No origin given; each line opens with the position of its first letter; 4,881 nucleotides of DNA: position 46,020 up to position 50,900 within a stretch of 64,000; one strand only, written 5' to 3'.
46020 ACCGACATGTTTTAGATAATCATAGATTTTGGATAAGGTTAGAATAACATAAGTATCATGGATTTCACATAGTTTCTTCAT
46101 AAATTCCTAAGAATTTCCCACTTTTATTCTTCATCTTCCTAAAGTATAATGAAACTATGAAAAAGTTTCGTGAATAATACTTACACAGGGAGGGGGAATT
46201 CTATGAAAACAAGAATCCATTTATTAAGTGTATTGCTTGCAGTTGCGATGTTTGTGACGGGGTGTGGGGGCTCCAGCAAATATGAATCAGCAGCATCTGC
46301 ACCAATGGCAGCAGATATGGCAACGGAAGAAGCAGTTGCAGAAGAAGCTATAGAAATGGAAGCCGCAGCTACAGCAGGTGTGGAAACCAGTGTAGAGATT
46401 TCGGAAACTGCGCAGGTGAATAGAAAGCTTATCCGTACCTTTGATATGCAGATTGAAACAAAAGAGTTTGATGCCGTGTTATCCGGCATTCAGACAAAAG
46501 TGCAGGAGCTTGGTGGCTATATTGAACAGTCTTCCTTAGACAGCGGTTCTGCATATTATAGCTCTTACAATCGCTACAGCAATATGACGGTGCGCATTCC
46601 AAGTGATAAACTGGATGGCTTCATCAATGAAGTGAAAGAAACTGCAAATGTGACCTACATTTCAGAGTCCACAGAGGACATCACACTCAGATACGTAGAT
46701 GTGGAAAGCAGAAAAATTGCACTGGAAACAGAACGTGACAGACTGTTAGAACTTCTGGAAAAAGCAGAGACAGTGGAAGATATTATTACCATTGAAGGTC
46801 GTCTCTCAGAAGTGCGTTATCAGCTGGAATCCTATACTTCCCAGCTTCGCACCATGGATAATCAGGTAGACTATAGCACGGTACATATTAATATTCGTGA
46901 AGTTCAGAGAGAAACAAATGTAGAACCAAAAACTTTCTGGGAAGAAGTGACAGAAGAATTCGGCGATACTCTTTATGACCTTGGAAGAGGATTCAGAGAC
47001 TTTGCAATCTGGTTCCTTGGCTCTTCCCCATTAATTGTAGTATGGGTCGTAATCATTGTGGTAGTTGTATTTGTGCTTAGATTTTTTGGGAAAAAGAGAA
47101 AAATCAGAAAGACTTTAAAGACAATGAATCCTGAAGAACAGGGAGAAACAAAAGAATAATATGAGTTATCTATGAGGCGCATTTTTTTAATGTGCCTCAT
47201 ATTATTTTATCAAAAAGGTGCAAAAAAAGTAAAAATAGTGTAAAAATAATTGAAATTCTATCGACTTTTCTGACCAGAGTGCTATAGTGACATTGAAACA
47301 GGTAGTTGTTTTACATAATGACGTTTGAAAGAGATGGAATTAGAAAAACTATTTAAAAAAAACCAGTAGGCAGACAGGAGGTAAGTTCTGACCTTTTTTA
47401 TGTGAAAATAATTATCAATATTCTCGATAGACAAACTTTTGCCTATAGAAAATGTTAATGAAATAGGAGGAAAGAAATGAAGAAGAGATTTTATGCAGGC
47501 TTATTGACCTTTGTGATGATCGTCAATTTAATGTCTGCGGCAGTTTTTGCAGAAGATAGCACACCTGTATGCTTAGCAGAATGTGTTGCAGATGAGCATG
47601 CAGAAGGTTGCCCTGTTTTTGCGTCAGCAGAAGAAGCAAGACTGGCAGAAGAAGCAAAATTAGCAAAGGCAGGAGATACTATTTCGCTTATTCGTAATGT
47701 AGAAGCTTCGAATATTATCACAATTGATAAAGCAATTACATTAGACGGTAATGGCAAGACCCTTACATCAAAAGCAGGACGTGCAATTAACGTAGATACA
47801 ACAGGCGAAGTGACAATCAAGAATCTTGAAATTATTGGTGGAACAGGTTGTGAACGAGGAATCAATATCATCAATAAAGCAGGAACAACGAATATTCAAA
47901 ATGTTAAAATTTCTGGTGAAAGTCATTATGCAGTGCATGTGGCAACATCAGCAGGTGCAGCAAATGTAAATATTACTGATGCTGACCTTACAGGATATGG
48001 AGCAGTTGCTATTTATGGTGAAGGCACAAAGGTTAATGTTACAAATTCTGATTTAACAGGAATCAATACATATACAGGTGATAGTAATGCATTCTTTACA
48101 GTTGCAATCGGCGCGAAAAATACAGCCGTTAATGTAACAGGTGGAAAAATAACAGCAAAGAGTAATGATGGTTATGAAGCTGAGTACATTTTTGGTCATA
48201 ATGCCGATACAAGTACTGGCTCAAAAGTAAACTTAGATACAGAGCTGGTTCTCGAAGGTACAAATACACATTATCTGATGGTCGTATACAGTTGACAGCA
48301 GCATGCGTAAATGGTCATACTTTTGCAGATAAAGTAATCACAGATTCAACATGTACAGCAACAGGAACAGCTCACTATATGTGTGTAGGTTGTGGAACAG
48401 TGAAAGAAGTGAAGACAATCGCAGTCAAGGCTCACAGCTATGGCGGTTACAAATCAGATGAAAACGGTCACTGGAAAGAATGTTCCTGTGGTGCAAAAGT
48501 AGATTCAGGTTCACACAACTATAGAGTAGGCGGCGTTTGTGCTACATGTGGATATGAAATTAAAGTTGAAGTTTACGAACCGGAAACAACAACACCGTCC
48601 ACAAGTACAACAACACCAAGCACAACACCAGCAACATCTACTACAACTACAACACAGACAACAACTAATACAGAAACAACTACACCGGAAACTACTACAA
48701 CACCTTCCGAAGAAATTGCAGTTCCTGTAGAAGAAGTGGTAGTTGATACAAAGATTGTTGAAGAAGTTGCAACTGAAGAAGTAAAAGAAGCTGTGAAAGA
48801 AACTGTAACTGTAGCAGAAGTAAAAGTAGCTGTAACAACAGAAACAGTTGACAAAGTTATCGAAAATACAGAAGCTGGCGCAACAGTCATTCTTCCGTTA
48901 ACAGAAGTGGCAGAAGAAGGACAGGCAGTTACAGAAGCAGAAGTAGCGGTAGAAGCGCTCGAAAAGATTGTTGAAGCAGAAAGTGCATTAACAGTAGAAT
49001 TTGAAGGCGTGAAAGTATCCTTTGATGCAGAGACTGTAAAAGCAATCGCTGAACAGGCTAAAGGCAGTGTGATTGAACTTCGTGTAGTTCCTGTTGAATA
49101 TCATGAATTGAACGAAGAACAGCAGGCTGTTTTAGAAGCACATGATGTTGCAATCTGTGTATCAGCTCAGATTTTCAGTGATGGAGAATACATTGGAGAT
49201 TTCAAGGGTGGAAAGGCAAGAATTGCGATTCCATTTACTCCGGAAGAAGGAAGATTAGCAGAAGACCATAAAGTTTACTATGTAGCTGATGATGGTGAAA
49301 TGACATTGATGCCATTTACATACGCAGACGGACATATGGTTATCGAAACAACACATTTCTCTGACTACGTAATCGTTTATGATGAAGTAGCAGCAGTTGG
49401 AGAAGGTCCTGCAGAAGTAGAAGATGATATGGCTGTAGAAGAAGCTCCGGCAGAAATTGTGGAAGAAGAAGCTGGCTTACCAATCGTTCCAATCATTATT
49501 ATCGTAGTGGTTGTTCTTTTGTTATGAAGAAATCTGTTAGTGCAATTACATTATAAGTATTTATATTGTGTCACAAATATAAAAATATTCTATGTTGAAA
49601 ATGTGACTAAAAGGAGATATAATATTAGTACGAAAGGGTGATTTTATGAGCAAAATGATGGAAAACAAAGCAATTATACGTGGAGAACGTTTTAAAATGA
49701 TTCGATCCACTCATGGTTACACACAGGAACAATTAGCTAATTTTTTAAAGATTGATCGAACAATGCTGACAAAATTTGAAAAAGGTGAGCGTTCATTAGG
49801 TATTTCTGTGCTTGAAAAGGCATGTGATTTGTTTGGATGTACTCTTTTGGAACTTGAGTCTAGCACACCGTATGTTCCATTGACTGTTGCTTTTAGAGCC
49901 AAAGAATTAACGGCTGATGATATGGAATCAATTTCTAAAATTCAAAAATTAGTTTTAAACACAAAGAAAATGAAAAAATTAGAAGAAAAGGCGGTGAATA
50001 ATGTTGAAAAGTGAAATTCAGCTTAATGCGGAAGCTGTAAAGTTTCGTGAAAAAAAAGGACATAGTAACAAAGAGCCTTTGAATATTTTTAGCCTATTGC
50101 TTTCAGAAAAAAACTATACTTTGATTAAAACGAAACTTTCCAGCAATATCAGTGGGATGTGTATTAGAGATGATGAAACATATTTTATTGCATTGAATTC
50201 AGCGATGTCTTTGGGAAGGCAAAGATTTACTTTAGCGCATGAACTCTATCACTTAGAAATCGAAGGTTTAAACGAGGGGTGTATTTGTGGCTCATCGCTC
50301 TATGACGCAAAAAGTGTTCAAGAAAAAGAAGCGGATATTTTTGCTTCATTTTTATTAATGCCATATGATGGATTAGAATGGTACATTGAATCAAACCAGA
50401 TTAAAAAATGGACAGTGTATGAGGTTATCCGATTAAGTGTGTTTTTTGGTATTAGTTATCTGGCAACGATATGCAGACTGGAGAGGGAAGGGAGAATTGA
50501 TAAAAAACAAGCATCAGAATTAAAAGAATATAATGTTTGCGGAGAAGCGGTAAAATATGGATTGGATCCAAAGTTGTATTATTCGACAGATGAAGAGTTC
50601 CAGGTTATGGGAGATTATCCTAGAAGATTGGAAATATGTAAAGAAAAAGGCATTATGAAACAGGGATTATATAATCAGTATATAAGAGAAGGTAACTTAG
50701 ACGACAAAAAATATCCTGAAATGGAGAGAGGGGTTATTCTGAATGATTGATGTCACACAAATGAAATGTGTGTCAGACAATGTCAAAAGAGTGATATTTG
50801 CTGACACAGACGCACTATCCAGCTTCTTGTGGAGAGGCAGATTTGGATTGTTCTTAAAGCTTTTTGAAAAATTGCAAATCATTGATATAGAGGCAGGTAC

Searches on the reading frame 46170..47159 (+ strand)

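Call 10: search_protein_families(library=pfam, proteins=[window:46170-47159:+], max_evalue=0.01)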
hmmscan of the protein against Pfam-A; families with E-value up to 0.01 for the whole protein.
window:46170-47159:+ (329 aa): 2 families
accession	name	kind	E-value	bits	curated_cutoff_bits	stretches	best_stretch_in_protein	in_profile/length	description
PF14257.11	DUF4349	-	8.1e-70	234.9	27.7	1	85-300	1-212/213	Domain of unknown function (DUF4349)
PF24672.1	DUF7654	-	0.0085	16.2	27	0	122-195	57-129/145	Domain of unknown function (DUF7654)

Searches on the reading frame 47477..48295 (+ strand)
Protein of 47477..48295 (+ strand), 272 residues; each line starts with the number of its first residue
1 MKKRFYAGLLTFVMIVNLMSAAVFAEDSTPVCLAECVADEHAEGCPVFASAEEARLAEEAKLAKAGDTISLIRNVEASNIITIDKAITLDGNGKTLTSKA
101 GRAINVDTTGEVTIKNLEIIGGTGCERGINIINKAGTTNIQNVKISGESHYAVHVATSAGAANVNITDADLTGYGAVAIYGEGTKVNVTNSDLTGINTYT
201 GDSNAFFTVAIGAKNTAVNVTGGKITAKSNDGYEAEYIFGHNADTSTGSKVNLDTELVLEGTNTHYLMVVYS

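Call 10: search_protein_families(library=pfam, proteins=[window:47477-48295:+], max_evalue=0.01)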
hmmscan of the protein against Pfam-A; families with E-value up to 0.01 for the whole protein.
window:47477-48295:+ (272 aa): 0 families

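Call 21: search_protein_families(library=pfam, proteins=[window:47477-48295:+], max_evalue=0.05)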
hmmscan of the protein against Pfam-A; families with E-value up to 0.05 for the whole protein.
window:47477-48295:+ (272 aa): 1 family
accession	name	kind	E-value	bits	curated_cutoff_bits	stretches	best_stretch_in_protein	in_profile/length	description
PF11322.13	DUF3124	-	0.025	15.2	27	0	67-130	25-89/123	Protein of unknown function (DUF3124)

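Call 104: search_protein_families(library=pfam, proteins=[window:47477-48295:+], max_evalue=10)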
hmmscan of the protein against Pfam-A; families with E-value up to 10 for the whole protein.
window:47477-48295:+ (272 aa): 1 family
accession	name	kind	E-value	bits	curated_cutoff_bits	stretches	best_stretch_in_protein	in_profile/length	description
PF11322.13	DUF3124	-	0.025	15.2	27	1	67-130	25-89/123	Protein of unknown function (DUF3124)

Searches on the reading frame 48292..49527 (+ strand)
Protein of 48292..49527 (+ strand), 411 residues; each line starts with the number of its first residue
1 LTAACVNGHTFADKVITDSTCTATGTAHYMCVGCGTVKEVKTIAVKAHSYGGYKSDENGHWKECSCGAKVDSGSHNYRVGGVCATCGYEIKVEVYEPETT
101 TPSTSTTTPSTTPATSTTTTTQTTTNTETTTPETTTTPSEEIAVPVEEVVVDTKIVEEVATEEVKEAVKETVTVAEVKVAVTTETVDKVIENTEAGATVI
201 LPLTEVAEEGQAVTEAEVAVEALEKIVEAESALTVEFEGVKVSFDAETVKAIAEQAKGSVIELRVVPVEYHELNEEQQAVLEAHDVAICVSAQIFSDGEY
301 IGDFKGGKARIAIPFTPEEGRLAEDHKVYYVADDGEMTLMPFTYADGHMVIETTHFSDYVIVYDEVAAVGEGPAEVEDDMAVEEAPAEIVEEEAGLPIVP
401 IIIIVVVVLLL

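Call 10: search_protein_families(library=pfam, proteins=[window:48292-49527:+], max_evalue=0.01)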
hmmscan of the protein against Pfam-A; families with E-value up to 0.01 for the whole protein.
window:48292-49527:+ (411 aa): 1 family
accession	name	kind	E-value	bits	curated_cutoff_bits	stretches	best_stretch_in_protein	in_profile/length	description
PF04388.17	Hamartin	-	0.0091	15.3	25.9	0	96-253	364-511/727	Hamartin protein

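Call 21: search_protein_families(library=pfam, proteins=[window:48292-49527:+], max_evalue=0.05)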
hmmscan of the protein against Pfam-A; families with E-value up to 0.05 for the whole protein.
window:48292-49527:+ (411 aa): 2 families
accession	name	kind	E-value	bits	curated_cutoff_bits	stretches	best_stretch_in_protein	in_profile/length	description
PF04388.17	Hamartin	-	0.0091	15.3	25.9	1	96-253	364-511/727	Hamartin protein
PF06333.17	Med13_C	-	0.031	14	26.1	1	97-146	154-203/325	Mediator complex subunit 13 C-terminal domain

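Call 104: search_protein_families(library=pfam, proteins=[window:48292-49527:+], max_evalue=10)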
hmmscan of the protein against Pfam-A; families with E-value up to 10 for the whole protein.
window:48292-49527:+ (411 aa): 6 families
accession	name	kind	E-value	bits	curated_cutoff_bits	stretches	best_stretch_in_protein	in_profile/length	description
PF04388.17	Hamartin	-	0.0091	15.3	25.9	1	96-253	364-511/727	Hamartin protein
PF06333.17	Med13_C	-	0.031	14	26.1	1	97-146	154-203/325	Mediator complex subunit 13 C-terminal domain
PF10428.14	SOG2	-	0.3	10.9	26.9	1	100-216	300-396/475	RAM signalling pathway protein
PF01783.29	Ribosomal_L32p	-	2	9.1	21.3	1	14-41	25-52/56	Ribosomal L32p protein family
PF07267.16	Nucleo_P87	-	2.6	7.2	25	1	97-180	304-383/650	Nucleopolyhedrovirus capsid protein P87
PF23477.1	zf_Tbcl_2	-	6.9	6.9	27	0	82-92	7-17/37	Probable treble clef zinc finger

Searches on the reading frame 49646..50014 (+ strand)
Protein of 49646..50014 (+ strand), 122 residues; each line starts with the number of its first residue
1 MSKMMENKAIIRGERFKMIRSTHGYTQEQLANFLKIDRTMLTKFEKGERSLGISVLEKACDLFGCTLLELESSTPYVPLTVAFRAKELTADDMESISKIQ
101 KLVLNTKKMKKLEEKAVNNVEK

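Call 10: search_protein_families(library=pfam, proteins=[window:49646-50014:+], max_evalue=0.01)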
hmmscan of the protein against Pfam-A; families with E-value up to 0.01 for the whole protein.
window:49646-50014:+ (122 aa): 4 families
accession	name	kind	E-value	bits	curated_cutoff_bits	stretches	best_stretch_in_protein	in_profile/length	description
PF01381.28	HTH_3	-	4.9e-10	39.7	23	1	19-70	4-55/55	Helix-turn-helix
PF12844.13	HTH_19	-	1.1e-08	35.3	30.2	1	13-66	1-54/64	Helix-turn-helix domain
PF13560.12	HTH_31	-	2.4e-08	34.6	27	1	13-69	3-60/64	Helix-turn-helix domain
PF13443.12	HTH_26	-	1.5e-06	28.8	22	1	17-70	3-57/63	Cro/C1-type HTH DNA-binding domain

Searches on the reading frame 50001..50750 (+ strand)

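Call 10: search_protein_families(library=pfam, proteins=[window:50001-50750:+], max_evalue=0.01)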
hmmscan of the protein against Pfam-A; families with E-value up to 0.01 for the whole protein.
window:50001-50750:+ (249 aa): 2 families
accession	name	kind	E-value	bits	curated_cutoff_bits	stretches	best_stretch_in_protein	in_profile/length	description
PF06114.19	Peptidase_M78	-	1.8e-15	57.3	22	1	48-160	16-122/123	IrrE N-terminal-like domain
PF20573.4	DUF6782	-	0.0062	16.3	27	0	39-86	54-102/241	Putative metallopeptidase family (DUF6782)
